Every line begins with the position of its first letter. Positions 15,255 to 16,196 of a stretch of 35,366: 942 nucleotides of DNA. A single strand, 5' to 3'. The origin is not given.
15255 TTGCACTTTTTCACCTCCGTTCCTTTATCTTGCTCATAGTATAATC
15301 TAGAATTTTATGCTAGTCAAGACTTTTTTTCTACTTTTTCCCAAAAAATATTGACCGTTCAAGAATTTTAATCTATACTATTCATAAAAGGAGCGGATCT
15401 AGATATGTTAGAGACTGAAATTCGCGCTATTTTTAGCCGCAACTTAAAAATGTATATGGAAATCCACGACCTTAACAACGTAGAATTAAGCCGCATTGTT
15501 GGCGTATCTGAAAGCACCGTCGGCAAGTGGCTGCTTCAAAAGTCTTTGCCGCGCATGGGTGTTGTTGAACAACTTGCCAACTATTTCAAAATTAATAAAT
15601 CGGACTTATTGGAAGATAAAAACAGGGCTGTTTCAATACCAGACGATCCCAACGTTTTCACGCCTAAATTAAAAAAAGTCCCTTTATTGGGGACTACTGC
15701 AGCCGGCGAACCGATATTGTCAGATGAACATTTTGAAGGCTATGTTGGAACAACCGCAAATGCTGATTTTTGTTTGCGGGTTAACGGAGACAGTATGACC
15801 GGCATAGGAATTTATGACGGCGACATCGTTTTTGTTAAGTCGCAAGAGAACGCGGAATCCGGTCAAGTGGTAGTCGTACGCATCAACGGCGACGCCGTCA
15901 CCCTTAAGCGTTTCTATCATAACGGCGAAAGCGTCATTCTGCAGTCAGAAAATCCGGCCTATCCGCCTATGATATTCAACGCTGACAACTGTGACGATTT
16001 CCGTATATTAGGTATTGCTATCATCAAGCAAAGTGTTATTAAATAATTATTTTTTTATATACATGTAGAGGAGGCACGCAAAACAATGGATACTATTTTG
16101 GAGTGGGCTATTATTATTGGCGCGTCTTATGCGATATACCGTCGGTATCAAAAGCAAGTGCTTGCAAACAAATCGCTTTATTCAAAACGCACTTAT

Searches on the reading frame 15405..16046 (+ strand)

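Call 72: search_protein_families(library=pfam, max_evalue=0.001, proteins=[window:15405-16046:+])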
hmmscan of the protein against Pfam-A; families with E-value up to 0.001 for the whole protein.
window:15405-16046:+ (213 aa): 3 families
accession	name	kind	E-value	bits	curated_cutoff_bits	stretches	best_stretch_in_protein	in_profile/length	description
PF00717.28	Peptidase_S24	-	2.1e-29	102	23.3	1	93-205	1-115/116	Peptidase S24-like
PF13443.12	HTH_26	-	2.3e-06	28.2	22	1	13-71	1-60/63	Cro/C1-type HTH DNA-binding domain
PF01381.28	HTH_3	-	2.9e-05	24.5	23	1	14-65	1-52/55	Helix-turn-helix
